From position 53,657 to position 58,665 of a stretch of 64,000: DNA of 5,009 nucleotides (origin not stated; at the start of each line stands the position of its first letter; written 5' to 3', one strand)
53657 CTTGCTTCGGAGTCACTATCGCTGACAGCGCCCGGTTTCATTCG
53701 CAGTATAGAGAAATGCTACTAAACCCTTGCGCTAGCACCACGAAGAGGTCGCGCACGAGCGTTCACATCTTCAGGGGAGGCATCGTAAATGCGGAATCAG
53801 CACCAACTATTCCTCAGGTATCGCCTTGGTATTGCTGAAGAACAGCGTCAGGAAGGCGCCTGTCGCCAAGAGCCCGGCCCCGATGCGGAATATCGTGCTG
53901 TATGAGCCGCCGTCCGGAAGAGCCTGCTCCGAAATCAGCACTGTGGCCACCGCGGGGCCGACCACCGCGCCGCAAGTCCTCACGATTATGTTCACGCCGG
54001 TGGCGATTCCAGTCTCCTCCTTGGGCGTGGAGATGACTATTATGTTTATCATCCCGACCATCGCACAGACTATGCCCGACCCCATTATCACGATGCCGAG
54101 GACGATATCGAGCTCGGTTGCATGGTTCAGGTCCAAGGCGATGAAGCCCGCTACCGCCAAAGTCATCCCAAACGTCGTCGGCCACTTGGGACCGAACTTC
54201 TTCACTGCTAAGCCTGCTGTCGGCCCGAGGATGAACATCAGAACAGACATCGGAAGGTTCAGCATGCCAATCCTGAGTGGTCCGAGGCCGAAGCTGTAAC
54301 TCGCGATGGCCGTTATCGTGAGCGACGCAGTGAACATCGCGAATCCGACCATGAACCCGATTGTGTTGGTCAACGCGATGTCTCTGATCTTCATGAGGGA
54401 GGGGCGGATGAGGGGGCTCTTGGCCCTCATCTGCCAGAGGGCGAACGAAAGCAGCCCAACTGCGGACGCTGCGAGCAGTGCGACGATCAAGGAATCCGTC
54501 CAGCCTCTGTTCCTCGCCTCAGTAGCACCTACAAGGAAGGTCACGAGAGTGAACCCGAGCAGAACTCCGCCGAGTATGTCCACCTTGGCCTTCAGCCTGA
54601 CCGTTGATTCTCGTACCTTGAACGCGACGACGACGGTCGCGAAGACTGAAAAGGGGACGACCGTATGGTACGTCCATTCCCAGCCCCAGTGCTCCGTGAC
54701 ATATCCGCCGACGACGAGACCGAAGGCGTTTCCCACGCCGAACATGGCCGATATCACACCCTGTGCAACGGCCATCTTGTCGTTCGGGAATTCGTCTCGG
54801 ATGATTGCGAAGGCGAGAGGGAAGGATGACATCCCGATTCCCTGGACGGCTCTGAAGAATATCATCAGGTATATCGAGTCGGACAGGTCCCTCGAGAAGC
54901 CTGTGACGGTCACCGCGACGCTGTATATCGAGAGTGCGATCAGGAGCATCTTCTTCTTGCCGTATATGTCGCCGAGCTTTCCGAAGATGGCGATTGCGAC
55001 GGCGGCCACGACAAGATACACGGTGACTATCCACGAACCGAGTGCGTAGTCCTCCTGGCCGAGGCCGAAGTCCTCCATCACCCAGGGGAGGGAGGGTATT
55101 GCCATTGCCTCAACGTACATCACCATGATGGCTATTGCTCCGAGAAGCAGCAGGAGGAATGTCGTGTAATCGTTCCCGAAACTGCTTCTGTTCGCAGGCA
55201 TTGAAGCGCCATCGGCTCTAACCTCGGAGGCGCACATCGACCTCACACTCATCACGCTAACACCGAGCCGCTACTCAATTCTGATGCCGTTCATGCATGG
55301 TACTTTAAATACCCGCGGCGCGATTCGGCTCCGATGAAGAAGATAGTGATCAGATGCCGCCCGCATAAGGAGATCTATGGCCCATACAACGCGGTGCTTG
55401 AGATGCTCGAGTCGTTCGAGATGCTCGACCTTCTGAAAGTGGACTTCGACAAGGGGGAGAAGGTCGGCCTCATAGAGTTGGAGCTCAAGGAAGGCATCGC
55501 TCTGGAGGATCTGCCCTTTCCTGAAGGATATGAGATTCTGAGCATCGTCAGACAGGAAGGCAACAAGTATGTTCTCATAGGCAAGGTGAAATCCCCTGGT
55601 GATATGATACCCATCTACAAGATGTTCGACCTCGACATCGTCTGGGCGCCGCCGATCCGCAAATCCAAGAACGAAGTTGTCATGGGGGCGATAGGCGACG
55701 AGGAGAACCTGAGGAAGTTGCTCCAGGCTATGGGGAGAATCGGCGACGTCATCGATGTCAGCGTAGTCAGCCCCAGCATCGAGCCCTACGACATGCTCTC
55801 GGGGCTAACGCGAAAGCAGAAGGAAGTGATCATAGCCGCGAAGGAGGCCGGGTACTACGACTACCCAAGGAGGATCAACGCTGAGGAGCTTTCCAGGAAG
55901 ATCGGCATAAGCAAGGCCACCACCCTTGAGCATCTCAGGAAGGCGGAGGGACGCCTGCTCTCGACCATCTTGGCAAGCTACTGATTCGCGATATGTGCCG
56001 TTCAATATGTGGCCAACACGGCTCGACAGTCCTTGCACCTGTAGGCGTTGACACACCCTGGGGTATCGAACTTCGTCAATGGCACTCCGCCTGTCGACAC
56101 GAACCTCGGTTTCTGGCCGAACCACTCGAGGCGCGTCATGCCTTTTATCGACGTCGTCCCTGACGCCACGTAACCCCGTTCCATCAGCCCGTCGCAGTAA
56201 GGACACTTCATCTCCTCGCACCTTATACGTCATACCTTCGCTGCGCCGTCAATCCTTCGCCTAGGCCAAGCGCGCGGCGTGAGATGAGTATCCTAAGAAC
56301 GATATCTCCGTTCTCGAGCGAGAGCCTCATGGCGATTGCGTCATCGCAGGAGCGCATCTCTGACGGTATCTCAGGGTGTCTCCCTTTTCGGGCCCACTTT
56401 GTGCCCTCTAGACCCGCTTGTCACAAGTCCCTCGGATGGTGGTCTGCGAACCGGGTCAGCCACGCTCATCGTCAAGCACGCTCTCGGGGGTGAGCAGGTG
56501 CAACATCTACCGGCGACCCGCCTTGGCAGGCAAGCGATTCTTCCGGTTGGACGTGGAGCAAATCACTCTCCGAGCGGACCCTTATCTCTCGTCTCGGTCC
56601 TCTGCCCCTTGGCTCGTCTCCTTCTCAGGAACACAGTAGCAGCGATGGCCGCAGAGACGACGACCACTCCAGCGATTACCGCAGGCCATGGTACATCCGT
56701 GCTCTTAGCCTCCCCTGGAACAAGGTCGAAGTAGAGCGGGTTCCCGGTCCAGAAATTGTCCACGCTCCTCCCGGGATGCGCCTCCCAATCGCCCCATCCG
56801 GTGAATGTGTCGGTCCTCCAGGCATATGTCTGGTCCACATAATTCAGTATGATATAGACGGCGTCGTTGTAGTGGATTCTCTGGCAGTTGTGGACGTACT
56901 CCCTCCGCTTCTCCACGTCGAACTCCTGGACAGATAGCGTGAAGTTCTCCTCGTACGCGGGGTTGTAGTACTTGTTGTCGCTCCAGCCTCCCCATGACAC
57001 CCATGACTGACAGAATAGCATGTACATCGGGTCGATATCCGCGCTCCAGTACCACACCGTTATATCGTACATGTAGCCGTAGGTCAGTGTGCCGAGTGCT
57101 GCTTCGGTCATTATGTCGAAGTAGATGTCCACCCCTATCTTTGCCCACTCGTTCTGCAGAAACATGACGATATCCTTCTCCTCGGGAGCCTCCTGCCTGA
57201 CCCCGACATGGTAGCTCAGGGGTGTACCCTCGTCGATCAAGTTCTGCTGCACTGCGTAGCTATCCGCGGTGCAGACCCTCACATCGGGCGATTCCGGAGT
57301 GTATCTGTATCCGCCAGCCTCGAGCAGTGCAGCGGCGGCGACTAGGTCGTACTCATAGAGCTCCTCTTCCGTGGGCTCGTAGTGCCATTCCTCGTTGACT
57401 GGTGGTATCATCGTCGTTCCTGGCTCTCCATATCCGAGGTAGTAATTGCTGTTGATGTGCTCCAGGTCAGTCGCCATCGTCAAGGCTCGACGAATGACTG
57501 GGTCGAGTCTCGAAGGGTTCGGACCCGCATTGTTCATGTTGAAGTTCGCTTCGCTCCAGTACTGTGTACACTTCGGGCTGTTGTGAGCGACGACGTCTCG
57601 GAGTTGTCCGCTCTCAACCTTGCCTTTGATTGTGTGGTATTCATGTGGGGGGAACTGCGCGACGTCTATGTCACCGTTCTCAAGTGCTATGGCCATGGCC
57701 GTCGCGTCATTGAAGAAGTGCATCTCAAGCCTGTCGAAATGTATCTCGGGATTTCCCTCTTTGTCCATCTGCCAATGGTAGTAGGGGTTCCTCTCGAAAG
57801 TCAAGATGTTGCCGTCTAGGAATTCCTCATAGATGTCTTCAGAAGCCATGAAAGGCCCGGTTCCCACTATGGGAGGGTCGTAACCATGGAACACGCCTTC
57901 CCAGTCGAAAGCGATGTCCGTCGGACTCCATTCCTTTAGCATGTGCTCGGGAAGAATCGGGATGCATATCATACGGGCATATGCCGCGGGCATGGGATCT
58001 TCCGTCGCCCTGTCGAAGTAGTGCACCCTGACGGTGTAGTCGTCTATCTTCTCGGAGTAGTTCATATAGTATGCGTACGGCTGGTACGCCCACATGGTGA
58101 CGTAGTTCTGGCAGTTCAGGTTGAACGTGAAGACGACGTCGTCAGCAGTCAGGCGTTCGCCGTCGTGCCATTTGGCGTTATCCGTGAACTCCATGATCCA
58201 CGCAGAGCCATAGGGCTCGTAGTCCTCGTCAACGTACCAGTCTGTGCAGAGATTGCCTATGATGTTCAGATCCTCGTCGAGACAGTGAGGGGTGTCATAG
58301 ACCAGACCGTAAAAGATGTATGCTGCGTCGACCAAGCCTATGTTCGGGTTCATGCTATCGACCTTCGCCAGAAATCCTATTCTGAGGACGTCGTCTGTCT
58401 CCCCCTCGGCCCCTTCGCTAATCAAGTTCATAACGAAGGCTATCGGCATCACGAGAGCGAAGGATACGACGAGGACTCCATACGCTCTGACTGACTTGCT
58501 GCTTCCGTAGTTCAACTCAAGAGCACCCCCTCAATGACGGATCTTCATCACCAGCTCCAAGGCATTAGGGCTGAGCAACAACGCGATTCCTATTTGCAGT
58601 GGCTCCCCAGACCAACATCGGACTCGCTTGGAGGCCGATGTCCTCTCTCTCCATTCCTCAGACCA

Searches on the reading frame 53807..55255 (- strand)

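Call 11: search_protein_families(library=pfam, proteins=[window:53807-55255:-], max_evalue=0.001)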
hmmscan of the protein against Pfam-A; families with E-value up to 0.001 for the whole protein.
window:53807-55255:- (482 aa): 2 families
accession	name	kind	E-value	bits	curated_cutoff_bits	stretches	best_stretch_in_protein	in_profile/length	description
PF07690.21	MFS_1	-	2.8e-46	158.5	33.4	2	40-273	3-225/347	Major Facilitator Superfamily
PF00083.30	Sugar_tr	-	3e-09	36.7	22.3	1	72-142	47-116/452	Sugar (and other) transporter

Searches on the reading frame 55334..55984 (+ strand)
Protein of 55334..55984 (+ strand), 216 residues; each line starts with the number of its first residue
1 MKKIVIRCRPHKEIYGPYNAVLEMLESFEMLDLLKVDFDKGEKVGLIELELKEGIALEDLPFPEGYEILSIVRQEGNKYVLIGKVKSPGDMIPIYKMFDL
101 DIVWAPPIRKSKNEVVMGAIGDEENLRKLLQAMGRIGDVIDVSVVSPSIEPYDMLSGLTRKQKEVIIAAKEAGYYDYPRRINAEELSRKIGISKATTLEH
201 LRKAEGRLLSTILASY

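Call 11: search_protein_families(library=pfam, proteins=[window:55334-55984:+], max_evalue=0.001)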
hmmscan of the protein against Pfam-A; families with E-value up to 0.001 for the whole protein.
window:55334-55984:+ (216 aa): 1 family
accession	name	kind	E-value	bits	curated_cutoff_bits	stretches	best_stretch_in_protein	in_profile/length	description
PF04967.18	HTH_10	-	1.6e-20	73.1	23.1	1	158-209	1-52/53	HTH DNA binding domain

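Call 90: search_protein_families(library=ncbifam, proteins=[window:55334-55984:+], max_evalue=0.00001)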
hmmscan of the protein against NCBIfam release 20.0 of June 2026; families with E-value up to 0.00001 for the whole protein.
window:55334-55984:+ (216 aa): 0 families

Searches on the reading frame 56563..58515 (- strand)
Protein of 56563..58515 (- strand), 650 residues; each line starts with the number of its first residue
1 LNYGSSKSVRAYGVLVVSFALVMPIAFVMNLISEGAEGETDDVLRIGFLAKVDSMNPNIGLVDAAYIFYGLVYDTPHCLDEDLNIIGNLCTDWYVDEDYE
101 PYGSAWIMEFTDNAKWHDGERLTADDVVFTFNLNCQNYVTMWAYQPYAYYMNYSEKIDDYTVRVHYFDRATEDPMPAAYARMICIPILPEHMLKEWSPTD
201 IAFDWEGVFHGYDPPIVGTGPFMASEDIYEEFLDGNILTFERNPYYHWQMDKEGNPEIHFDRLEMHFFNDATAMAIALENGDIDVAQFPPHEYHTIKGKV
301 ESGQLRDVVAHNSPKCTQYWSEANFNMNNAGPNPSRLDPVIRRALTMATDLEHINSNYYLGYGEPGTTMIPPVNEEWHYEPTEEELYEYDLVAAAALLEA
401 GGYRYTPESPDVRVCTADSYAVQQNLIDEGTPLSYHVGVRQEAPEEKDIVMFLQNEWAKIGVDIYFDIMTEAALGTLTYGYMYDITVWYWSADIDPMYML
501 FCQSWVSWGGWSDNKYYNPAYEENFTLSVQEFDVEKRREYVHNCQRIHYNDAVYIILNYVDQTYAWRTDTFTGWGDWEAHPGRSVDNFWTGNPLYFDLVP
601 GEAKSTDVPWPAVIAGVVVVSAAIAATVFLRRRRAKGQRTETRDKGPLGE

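Call 11: search_protein_families(library=pfam, proteins=[window:56563-58515:-], max_evalue=0.001)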
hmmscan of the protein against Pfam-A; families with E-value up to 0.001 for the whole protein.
window:56563-58515:- (650 aa): 1 family
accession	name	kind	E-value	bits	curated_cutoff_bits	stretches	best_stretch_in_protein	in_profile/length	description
PF00496.27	SBP_bac_5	-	4e-53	181.3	32.4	1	85-502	2-358/368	Bacterial extracellular solute-binding proteins, family 5 Middle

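Call 90: search_protein_families(library=ncbifam, proteins=[window:56563-58515:-], max_evalue=0.00001)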
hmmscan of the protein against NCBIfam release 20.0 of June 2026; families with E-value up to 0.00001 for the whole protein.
window:56563-58515:- (650 aa): 5 families
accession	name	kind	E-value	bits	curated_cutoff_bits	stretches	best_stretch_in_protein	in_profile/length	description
NF045467.1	Opp4A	equivalog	4.5e-17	61.5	650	1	80-565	74-533/556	oligopeptide ABC transporter substrate-binding protein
TIGR02294.1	nickel_nikA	equivalog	6.9e-16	57.8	393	1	51-565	15-478/501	nickel ABC transporter substrate-binding protein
NF045468.1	Opp5A_nikA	equivalog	1.7e-10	40.1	600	1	217-464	159-363/488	nickel ABC transporter substrate-binding protein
NF043070.1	DppA_dipep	equivalog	2.2e-06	26.5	1005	0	85-403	74-368/535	dipeptide ABC transporter periplasmic-binding protein DppA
TIGR04028.1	SBP_KPN_01854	hypoth_equivalog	6.9e-06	24.9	468.5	0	70-465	33-378/509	TIGR04028 family ABC transporter substrate-binding protein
